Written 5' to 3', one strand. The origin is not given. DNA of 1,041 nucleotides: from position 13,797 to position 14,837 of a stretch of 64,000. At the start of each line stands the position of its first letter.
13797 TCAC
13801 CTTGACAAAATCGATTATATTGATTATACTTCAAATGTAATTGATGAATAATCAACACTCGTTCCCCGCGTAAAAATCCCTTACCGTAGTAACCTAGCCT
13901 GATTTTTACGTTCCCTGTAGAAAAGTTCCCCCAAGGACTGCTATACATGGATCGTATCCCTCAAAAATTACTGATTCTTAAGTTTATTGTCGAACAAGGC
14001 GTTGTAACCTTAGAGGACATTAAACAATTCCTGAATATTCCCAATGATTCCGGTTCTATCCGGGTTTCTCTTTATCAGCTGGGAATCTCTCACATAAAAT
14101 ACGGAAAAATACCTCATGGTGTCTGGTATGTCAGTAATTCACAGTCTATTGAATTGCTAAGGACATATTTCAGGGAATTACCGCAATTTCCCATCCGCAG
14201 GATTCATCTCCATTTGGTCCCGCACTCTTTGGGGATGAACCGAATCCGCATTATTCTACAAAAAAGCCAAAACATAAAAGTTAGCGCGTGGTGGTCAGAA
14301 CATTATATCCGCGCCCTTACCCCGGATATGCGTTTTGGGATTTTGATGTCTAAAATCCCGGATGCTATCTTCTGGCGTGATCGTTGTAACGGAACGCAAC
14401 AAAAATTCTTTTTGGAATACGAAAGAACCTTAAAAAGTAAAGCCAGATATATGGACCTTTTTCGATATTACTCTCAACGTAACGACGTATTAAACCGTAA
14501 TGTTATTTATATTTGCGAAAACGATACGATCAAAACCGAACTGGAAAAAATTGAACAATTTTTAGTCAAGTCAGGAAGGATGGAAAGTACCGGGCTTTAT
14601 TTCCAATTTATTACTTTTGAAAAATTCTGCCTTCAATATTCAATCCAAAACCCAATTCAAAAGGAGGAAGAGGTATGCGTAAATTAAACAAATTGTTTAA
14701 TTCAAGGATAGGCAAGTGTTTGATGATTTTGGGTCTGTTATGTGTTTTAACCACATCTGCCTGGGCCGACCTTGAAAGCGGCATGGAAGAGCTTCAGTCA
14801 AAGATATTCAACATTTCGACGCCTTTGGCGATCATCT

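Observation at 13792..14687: Candidate oriT/relaxosome region: strong promoter, 10-nt inverted repeat and a small His-rich wHTH-like protein; no canonical relaxase in the window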

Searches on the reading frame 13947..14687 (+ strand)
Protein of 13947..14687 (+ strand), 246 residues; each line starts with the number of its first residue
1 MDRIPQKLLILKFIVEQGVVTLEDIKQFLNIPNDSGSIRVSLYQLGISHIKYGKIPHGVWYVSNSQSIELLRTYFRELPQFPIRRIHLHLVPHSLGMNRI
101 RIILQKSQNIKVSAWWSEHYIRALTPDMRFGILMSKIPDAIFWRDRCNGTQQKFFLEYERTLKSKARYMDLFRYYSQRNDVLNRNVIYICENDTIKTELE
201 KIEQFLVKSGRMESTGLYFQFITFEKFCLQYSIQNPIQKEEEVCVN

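Call 3: search_protein_families(library=pfam, proteins=[window:13947-14687:+], max_evalue=1)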
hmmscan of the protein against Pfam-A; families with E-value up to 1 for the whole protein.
window:13947-14687:+ (246 aa): 3 families
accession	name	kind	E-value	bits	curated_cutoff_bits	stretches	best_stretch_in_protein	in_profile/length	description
PF13814.12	Replic_Relax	-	3.2e-05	24.5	25.3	1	89-176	93-173/191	Replication-relaxation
PF15612.11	WHIM1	-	0.17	12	19.1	1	6-30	23-46/46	WSTF, HB1, Itc1p, MBD9 motif 1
PF01466.24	Skp1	-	0.95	9.8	22.3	0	21-34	19-32/48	Skp1 family, dimerisation domain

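Call 10: find_homologous_proteins(query=window:13947-14687:+, max_evalue=0.001)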
Query window:13947-14687:+ (246 aa): 77 proteins with E <= 0.001 among 203 candidates.
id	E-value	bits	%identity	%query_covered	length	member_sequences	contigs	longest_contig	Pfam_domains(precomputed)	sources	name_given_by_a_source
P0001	1.2e-162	557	100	100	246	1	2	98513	-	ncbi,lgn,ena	-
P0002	5.7e-123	427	73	100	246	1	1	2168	-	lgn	-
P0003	7.2e-109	381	67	100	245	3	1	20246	-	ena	-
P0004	2.6e-105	370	65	100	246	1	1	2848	-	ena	-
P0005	1.2e-103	364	63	100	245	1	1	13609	-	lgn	-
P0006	1.5e-103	364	65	98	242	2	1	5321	-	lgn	-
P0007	2.0e-102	360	62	100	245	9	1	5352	-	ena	-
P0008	2.1e-102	360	64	99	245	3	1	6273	PF13814.13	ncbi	-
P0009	3.1e-102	359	64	100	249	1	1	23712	PF13814.13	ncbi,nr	ncbi:MAG: replication-relaxation family protein [Candidatus Omnitrophica bacterium]|nr:replication-r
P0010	1.2e-101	358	62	100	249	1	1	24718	-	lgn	-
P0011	5.5e-101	355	63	100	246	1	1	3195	-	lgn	-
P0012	1.4e-92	328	60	96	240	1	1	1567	-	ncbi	-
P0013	1.8e-81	292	54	100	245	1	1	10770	-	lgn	-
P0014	8.6e-81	289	55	94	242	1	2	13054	-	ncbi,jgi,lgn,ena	-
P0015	2.5e-80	288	54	100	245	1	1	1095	-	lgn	-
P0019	2.4e-79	285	54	98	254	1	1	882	PF13814.13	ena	-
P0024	1.8e-77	278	54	98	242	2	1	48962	PF13814.13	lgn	-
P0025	9.2e-77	276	52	98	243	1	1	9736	PF13814.13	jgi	jgi:hypothetical protein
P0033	5.8e-71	257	49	97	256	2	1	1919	PF13814.13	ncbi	-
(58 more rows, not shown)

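Call 11: search_protein_families(library=ncbifam, proteins=[window:13947-14687:+], max_evalue=1)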
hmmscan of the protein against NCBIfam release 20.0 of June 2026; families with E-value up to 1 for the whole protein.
window:13947-14687:+ (246 aa): 2 families
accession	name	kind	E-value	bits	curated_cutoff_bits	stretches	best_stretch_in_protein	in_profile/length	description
NF041423.1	MobC_subf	subfamily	1.1e-10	41.2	200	1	79-202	95-208/240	MobC family replication-relaxation protein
NF053660.1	ORF80_fam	equivalog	0.031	14.2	95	1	7-41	4-38/70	ORF80 family leucine zipper DNA-binding protein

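Call 17: find_encoding_contigs(protein=window:13947-14687:+, flank=10000, max_places=4)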
Protein window:13947-14687:+ (246 aa): 3 contigs read that carry it; 3 places shown.
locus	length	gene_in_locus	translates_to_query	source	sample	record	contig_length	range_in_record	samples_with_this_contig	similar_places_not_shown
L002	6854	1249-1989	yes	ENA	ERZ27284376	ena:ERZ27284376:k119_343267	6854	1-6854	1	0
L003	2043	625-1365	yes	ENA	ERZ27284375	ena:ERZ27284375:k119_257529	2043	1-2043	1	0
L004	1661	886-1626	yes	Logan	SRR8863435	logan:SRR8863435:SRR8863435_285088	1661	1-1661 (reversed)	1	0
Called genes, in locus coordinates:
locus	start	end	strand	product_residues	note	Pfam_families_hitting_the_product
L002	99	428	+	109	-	-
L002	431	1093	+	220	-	PF02586:SRAP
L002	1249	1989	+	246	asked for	-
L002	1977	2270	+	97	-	-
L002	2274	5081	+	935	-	PF11130:TraC_F_IV, PF03135:CagE_TrbE_VirB, PF10412:TrwB_AAD_bind (faint), PF12846:AAA_10, PF19044:P-loop_TraG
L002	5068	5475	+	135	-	PF13441:Gly-zipper_YMGG (weak)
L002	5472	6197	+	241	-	-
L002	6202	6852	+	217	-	?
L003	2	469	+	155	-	?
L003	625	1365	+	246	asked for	-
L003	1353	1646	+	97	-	-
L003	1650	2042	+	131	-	?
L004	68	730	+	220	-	PF02586:SRAP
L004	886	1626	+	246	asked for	-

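Call 22: find_related_loci(query=A1, collection=genome_contigs, flank=10000)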
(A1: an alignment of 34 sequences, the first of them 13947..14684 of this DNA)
Query A1 (246 aa) in genome_contigs; peptide patterns used: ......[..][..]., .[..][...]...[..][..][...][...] (x = any residue, [..] = any of these).
89 stretches matched a pattern; 28 encode a relative of the query (tblastn E <= 1e-3); 27 distinct loci.
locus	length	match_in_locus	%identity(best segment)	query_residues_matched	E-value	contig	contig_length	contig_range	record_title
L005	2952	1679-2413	67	1-246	1e-118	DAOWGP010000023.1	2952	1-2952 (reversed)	MAG TPA_asm: Candidatus Omnitrophota bacterium isolate CSMAG_1994 CSMAG_1994_k141_3478364_length_2952_cov_95.3871, whole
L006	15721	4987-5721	64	1-246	2e-107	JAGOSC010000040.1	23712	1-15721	MAG: Candidatus Omnitrophota bacterium isolate Gw_Eff_bin_307 Gw_Eff_4237_length_23712_cov_5.256519, whole genome shotgu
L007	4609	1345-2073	63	1-244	6e-107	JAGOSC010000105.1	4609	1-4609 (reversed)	MAG: Candidatus Omnitrophota bacterium isolate Gw_Eff_bin_307 Gw_Eff_67794_length_4609_cov_5.039714, whole genome shotgu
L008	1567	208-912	60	1-235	8e-105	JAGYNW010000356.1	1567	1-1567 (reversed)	MAG: Candidatus Omnitrophota bacterium isolate M55B153 356, whole genome shotgun sequence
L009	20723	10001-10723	55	4-245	8e-92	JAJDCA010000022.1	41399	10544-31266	MAG: Candidatus Omnitrophota bacterium isolate OFTM38 OFTM38_21, whole genome shotgun sequence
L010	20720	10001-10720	51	1-241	5e-78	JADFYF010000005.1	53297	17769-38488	MAG: Candidatus Omnitrophota bacterium isolate nDJH6bin18 nDJH6_bin18_NODE_5_length_53297_cov_3.479669, whole genome sho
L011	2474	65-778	52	4-245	1e-79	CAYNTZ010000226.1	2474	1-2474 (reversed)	MAG TPA_asm: uncultured Planctomycetales bacterium isolate SRP150892_co1_50 genome assembly, contig: NODE_57435_length_2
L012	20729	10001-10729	48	1-242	8e-77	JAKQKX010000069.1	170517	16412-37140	MAG: Candidatus Omnitrophota bacterium isolate USDV_maxbin.135_sub k141_1061315, whole genome shotgun sequence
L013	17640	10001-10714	50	4-241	1e-76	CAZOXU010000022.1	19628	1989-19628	MAG TPA_asm: uncultured Planctomycetales bacterium isolate SRP278252_co2_25 genome assembly, contig: NODE_5644_length_19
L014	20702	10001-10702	46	1-233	5e-73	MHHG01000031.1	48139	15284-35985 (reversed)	MAG: Omnitrophica WOR_2 bacterium RIFOXYA2_FULL_38_17 rifoxya2_full_scaffold_300, whole genome shotgun sequence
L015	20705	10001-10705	50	1-235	1e-72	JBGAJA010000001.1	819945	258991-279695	MAG: Candidatus Omnitrophota bacterium isolate MAG_AAO_H125.54 AAOH125-54_opera_contig_16, whole genome shotgun sequence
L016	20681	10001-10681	47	1-227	5e-72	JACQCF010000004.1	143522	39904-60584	MAG: Candidatus Omnitrophota bacterium isolate NC_groundwater_961_Pr1_S-0.2um_46_24 Montesol18-Sp2_coassembly_scaffold_2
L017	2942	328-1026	43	1-232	3e-69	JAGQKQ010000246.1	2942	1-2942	MAG: Candidatus Omnitrophota bacterium isolate HKST-UBA08 NODE_246_length_2942_cov_2.989878, whole genome shotgun sequen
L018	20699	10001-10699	43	1-232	2e-68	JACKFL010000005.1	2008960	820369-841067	MAG: Candidatus Omnitrophota bacterium isolate HK-STAS-OMNI-4 HK-STAS-OMNI-4_5, whole genome shotgun sequence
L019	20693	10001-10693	45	3-232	3e-68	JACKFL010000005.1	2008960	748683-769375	MAG: Candidatus Omnitrophota bacterium isolate HK-STAS-OMNI-4 HK-STAS-OMNI-4_5, whole genome shotgun sequence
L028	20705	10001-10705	40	4-241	1e-55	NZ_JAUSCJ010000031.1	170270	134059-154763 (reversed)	MAG: Phenylobacterium sp. isolate E14_concoct.bin.108 E14_k141_359132, whole genome shotgun sequence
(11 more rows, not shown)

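Call 25: predict_structure(alignment_id=A1)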
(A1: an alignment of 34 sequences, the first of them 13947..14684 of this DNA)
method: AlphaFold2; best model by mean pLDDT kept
length: 246 residues; sequences in the alignment: 34
mean_pLDDT: 90.8   pTM: 0.86
mean pLDDT of the five models: 90.8, 90.6, 89.4, 89.2, 89.1
residues with pLDDT >= 90: 203; 70-90: 24; 50-70: 10; < 50: 9
segments of 3 or more residues with pLDDT < 50: 239-246
pLDDT, mean of each block of 10 residues (from residue 1): 85 96 94 86 95 95 94 93 91 97 93 96 88 82 95 97 95 93 96 98 97 95 95 60 46
secondary structure, 60 per line:
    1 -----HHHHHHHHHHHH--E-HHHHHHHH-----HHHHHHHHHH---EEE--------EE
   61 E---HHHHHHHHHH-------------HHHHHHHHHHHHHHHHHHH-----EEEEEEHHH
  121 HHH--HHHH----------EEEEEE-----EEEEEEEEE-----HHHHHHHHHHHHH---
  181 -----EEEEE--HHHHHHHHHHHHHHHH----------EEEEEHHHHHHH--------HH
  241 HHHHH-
elements in order: H6-17 H22-29 H35-44 E48-50 E59-61 H65-74 H88-106 E112-117 H118-123 H126-129 E140-145 E151-159 H165-177 E186-190 H193-208 E219-223 H224-230 H239-245

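Call 31: search_dna_similar(query=window:13947-14684:+, collection=plasmids, mode=protein, max_evalue=0.01, max_rows=25)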
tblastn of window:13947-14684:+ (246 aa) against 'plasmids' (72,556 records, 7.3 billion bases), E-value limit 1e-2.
Records with a match: 2; places in all: 2; records where one place covers at least 80% of the query: 2.
Best place of each record, by identity: <60% 2.
By first word of the organism name: Acinetobacter 2.
By predicted mobility (MOB-suite, as given by PLSDB): non-mobilizable 2.
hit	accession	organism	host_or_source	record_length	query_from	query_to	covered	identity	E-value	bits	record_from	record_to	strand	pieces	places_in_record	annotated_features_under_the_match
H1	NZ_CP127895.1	Acinetobacter sp. SAAs470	cell culture,lake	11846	3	227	91%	25.1%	4e-3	45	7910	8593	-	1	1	mobC: MobC family replication-relaxation protein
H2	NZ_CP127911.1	Acinetobacter sp. SAAs474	cell culture,lake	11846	3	227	91%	25.1%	4e-3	45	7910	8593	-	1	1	mobC: MobC family replication-relaxation protein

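Call 34: get_annotated_region(hit=H1, flank=3000)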
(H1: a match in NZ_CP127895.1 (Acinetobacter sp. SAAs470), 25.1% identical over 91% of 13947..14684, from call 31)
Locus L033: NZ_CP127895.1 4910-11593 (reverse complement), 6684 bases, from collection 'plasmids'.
description: Acinetobacter sp. SAAs470 plasmid p10SAAs470, complete sequence
organism: Acinetobacter sp. SAAs470 (NCBI taxid 3036709)
taxonomy: Bacteria; Pseudomonadota; Gammaproteobacteria; Moraxellales; Moraxellaceae; Acinetobacter; Acinetobacter sp. SAAs470
host: -; source: cell culture,lake; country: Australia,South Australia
typing (MOB-suite, as given by PLSDB): non-mobilizable; replicon rep_cluster_1254
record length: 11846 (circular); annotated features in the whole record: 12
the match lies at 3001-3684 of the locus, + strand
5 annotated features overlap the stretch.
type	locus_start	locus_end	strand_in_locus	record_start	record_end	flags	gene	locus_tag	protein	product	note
CDS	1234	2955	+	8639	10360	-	-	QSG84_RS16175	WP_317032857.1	type IV secretory system conjugative DNA transfer family protein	-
CDS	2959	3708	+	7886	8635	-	mobC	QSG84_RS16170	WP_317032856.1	MobC family replication-relaxation protein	-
CDS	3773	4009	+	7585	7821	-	-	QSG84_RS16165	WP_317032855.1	hypothetical protein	-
CDS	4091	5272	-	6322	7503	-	-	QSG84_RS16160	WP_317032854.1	MvaI/BcnI family restriction endonuclease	-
CDS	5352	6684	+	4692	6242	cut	-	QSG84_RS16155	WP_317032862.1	DNA cytosine methyltransferase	GO:0006304 - DNA modification [Evidence IEA]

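Call 38: search_protein_families(library=pfam, alignment_id=A1, max_evalue=0.001)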
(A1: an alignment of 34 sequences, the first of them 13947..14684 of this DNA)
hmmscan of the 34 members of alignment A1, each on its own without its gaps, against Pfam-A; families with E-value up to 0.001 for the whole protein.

A. member 1, window:13947-14684:+ (246 aa): 1 family
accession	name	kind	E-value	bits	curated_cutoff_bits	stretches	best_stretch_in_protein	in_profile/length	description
PF13814.12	Replic_Relax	-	3.2e-05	24.5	25.3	1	89-176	93-173/191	Replication-relaxation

B. families by the number of members that match (of 34 scanned): 1 family
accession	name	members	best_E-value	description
PF13814.12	Replic_Relax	12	5.6e-07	Replication-relaxation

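Call 42: search_solved_structures(query=A1, max_evalue=1)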
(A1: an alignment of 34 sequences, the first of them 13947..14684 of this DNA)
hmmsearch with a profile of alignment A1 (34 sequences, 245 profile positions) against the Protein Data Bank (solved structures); distinct sequences matched with E-value up to 1: 0.

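Call 48: find_related_loci(query=A1, collection=metagenome_contigs, flank=3000)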
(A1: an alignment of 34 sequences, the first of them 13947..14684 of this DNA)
Query A1 (246 aa) in metagenome_contigs; peptide patterns used: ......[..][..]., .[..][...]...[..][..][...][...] (x = any residue, [..] = any of these).
126 stretches matched a pattern; 38 encode a relative of the query (tblastn E <= 1e-3); 38 distinct loci.
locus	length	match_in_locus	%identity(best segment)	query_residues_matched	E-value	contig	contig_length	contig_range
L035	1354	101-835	62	1-246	2e-118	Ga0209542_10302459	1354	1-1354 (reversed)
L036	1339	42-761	62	1-241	1e-113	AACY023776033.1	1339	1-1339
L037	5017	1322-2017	55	1-232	2e-86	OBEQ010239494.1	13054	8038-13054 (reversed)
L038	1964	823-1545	55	1-242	2e-88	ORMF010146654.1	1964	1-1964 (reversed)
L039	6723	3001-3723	52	1-242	3e-82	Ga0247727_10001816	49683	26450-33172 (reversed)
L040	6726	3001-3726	48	1-243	7e-77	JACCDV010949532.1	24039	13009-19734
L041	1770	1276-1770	68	1-165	7e-80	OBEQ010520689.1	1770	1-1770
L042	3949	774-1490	49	1-240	5e-75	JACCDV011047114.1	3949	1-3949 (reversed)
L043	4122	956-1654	48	1-232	2e-74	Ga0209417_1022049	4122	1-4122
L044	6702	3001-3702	46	1-233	2e-73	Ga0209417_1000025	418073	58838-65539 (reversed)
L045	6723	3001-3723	49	4-245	2e-73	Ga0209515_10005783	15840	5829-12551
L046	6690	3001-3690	50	3-232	2e-72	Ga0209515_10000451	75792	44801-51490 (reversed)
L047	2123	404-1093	48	3-232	7e-74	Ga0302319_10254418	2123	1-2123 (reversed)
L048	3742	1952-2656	48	1-234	7e-70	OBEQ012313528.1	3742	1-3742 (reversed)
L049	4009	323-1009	45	4-232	8e-69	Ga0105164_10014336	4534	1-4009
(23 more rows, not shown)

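Call 80: search_protein_families(library=pfam, proteins=[L028:10726-10950:+, L028:5532-9740:+, L028:4463-5131:+], max_evalue=0.01)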
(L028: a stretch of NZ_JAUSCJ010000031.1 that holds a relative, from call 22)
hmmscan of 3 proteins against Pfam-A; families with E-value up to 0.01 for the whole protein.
L028:10726-10950:+ (75 aa): 4 families
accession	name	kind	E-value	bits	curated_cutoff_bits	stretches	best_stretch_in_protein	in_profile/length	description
PF12728.13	HTH_17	-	1.1e-10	42.1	27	1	16-65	1-50/51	Helix-turn-helix domain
PF21531.3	Rv2175c_wHTH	-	0.0019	18.6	27.1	1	14-41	13-40/57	DNA-binding protein Rv2175c, wHTH domain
PF13411.12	MerR_1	-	0.0029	18.1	21.6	1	19-52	3-36/69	MerR HTH family regulatory protein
PF00376.29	MerR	-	0.0068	16.6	28.2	1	21-52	4-36/38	MerR family regulatory protein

L028:5532-9740:+ (1403 aa): 1 family
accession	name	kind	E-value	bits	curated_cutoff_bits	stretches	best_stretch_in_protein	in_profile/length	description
PF00226.36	DnaJ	-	5.6e-12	46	27.8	1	1243-1300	1-56/63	DnaJ domain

L028:4463-5131:+ (223 aa): 0 families
